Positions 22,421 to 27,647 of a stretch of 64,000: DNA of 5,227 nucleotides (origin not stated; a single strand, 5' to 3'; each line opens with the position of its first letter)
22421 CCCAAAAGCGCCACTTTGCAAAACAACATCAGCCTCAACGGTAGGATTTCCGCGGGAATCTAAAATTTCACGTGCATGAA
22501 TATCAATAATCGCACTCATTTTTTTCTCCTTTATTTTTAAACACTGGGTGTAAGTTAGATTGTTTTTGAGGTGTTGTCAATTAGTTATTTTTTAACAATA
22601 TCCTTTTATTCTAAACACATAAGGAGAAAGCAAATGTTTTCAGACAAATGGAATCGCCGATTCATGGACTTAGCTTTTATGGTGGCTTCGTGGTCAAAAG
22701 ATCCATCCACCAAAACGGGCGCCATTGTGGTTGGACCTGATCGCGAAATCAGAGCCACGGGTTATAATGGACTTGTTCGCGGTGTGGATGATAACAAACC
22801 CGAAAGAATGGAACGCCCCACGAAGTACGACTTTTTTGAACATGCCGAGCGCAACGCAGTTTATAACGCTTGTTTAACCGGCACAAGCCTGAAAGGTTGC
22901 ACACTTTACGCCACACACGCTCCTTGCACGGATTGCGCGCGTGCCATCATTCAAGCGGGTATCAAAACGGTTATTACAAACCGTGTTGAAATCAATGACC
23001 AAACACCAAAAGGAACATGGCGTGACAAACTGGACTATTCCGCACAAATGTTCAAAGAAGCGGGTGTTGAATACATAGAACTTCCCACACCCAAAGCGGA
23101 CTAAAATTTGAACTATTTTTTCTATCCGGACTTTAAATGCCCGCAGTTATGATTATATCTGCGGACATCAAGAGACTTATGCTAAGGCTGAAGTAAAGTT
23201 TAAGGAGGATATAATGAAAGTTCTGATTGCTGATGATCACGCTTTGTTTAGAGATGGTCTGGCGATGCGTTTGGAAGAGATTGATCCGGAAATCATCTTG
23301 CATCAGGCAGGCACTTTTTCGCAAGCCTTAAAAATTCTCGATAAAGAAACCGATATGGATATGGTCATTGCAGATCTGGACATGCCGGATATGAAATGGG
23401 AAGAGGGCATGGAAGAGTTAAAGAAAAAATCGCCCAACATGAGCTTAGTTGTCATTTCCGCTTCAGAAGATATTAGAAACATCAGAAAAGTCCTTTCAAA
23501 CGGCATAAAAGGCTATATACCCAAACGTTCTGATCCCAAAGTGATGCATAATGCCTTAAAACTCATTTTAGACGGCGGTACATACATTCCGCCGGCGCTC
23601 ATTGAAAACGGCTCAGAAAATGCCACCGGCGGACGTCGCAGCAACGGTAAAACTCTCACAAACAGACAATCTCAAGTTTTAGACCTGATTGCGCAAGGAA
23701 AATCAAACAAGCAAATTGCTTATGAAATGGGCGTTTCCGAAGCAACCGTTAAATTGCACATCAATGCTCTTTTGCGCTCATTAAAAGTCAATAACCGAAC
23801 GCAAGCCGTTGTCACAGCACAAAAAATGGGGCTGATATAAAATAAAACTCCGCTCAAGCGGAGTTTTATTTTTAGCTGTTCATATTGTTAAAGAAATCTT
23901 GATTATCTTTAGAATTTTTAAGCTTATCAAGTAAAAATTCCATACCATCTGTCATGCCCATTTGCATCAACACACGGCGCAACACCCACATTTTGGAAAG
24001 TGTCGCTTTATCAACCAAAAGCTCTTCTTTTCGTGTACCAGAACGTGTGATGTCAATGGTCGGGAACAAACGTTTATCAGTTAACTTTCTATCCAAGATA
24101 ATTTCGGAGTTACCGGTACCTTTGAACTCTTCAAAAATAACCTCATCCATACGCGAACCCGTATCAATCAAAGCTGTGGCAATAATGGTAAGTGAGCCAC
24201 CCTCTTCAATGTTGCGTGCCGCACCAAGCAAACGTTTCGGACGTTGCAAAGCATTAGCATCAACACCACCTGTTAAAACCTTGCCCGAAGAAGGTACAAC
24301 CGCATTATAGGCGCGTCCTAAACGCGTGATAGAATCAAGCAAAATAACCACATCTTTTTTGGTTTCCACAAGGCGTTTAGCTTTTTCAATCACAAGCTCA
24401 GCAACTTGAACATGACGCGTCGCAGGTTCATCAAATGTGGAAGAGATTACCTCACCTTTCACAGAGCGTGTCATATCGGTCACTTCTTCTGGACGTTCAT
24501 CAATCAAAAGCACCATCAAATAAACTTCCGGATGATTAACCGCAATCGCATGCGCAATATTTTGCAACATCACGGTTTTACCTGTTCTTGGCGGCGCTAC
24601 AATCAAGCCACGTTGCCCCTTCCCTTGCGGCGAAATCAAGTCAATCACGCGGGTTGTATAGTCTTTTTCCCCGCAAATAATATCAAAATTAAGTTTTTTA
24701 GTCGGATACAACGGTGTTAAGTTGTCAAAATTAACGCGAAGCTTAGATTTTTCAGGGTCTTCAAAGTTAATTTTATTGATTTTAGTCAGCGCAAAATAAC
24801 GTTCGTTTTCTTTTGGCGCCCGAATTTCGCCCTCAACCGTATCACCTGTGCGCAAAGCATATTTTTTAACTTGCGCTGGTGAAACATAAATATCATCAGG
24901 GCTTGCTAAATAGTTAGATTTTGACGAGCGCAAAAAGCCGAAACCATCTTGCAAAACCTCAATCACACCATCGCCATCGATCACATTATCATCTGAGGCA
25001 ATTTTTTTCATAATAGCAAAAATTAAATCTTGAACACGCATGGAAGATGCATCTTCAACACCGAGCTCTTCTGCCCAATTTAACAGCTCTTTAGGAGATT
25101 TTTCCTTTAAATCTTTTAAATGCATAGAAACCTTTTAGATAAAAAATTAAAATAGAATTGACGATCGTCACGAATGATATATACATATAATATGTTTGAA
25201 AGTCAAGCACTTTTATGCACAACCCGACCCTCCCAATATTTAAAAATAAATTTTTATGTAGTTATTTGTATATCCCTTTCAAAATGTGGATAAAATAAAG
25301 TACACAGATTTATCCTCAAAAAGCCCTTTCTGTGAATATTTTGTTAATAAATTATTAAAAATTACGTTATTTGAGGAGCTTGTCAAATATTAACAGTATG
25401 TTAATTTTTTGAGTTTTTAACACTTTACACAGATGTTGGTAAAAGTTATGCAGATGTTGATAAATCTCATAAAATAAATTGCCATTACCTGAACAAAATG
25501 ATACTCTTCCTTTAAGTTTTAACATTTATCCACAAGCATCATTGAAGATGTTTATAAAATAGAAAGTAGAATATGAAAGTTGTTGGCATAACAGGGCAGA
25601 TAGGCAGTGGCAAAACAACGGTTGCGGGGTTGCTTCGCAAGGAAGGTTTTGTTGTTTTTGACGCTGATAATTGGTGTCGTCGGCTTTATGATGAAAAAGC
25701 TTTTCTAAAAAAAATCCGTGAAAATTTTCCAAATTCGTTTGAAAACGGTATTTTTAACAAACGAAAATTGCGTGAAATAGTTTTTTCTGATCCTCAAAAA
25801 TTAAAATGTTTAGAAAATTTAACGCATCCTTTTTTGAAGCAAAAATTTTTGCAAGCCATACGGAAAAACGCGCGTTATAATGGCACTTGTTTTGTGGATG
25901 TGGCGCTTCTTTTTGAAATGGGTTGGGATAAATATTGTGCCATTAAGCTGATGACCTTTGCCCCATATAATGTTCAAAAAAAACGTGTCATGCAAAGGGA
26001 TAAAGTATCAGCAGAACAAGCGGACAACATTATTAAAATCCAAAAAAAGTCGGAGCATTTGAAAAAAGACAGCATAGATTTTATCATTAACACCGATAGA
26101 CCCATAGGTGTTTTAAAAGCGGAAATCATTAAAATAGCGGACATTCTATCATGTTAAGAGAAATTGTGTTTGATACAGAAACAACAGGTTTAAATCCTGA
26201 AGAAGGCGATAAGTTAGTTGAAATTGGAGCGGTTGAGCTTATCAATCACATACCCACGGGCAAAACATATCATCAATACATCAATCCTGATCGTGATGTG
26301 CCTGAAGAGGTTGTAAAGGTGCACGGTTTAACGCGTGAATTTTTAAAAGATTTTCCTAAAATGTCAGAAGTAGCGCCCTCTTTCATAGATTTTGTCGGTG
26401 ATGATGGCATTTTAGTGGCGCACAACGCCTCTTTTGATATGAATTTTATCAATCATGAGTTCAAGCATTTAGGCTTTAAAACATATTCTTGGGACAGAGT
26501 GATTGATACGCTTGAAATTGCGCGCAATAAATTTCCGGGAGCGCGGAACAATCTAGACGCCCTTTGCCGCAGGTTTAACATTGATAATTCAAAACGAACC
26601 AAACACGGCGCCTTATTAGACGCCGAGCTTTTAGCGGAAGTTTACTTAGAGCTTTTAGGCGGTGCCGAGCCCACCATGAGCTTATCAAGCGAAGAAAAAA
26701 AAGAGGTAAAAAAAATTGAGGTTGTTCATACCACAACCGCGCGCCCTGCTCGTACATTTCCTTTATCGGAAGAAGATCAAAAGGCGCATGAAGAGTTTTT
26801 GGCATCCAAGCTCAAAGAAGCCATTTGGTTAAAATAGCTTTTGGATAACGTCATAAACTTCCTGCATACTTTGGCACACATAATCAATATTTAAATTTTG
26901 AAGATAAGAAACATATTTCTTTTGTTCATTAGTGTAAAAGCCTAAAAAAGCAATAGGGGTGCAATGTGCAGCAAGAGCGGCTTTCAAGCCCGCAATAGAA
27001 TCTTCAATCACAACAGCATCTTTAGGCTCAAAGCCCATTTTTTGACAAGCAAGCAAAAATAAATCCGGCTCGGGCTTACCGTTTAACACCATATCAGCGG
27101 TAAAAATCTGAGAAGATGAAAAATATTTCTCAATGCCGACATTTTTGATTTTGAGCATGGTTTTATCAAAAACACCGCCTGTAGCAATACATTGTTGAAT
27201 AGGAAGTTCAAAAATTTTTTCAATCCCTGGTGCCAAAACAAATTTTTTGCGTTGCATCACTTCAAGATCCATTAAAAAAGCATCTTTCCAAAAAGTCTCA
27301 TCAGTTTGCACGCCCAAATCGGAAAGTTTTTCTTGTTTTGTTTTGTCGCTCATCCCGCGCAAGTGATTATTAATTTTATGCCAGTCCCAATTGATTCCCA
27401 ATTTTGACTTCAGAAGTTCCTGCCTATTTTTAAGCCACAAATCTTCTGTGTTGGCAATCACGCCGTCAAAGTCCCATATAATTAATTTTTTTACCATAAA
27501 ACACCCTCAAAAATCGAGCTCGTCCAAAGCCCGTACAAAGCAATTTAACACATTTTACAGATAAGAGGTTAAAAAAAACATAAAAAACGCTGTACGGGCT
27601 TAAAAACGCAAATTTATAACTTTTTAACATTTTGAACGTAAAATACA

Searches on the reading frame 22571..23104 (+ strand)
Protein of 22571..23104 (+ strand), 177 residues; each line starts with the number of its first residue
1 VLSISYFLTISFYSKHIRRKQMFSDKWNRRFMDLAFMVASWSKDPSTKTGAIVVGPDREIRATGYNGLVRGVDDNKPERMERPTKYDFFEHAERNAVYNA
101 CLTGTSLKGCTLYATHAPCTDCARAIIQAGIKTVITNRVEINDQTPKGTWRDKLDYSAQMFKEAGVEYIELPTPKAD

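Call 51: search_protein_families(library=pfam, proteins=[window:22571-23104:+], max_evalue=0.0001)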
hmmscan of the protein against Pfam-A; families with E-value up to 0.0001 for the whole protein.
window:22571-23104:+ (177 aa): 2 families
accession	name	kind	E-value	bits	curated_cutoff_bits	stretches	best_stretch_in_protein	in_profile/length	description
PF00383.29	dCMP_cyt_deam_1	-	3.5e-23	81.9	25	1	26-136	2-100/102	Cytidine and deoxycytidylate deaminase zinc-binding region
PF14437.12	MafB19-deam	-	4.6e-18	65.9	27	1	27-136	3-99/142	MafB19-like deaminase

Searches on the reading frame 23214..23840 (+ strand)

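Call 51: search_protein_families(library=pfam, proteins=[window:23214-23840:+], max_evalue=0.0001)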
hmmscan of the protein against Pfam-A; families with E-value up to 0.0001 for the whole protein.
window:23214-23840:+ (208 aa): 3 families
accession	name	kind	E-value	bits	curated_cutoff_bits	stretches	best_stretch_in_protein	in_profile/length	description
PF00196.25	GerE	-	1.2e-20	73.3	23.5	1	147-202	2-57/57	Bacterial regulatory proteins, luxR family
PF00072.30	Response_reg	-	1e-18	67.9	30.2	1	3-115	1-110/111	Response regulator receiver domain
PF08281.18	Sigma70_r4_2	-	4.9e-06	26.5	25.7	1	147-184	10-48/54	Sigma-70, region 4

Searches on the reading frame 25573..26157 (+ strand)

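Call 51: search_protein_families(library=pfam, proteins=[window:25573-26157:+], max_evalue=0.0001)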
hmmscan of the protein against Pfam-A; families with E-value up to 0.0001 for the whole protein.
window:25573-26157:+ (194 aa): 2 families
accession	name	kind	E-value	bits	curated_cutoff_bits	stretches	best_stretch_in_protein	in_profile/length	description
PF01121.26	CoaE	-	1.8e-36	125.9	27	1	3-173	2-174/180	Dephospho-CoA kinase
PF13238.12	AAA_18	-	9.1e-05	23.4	29.4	0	4-38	1-35/128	AAA domain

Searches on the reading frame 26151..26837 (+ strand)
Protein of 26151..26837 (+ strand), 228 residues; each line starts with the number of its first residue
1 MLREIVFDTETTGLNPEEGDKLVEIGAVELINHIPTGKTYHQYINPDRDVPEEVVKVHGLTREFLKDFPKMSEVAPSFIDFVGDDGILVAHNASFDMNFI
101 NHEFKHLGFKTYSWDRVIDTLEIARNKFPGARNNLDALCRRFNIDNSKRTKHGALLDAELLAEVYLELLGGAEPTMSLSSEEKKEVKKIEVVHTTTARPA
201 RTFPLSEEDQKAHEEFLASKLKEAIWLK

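Call 51: search_protein_families(library=pfam, proteins=[window:26151-26837:+], max_evalue=0.0001)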
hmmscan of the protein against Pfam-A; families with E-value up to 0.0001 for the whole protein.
window:26151-26837:+ (228 aa): 3 families
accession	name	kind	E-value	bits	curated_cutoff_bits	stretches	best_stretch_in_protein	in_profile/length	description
PF00929.31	RNase_T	-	1.1e-41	143.6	24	1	5-165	1-164/164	Exonuclease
PF16473.11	Rv2179c-like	-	6.4e-08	32.9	27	1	5-165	3-173/177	3'-5' exoribonuclease Rv2179c-like domain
PF13482.12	RNase_H_2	-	8.6e-06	26.2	22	1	6-147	2-118/165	RNase_H superfamily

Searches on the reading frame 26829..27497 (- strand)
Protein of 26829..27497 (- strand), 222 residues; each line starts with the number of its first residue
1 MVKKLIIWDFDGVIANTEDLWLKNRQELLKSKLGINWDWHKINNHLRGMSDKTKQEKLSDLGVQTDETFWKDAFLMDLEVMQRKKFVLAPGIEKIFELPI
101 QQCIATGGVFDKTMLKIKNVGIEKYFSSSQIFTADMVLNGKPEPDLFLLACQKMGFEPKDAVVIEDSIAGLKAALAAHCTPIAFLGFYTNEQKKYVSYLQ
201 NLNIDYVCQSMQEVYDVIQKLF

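Call 51: search_protein_families(library=pfam, proteins=[window:26829-27497:-], max_evalue=0.0001)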
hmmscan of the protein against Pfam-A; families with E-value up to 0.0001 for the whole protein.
window:26829-27497:- (222 aa): 2 families
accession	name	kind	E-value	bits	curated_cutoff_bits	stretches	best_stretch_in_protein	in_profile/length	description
PF13419.12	HAD_2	-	6.1e-21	75.8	23.8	1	6-183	1-177/178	Haloacid dehalogenase-like hydrolase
PF00702.32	Hydrolase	-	1e-16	62.4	26.4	1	4-178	2-191/191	haloacid dehalogenase-like hydrolase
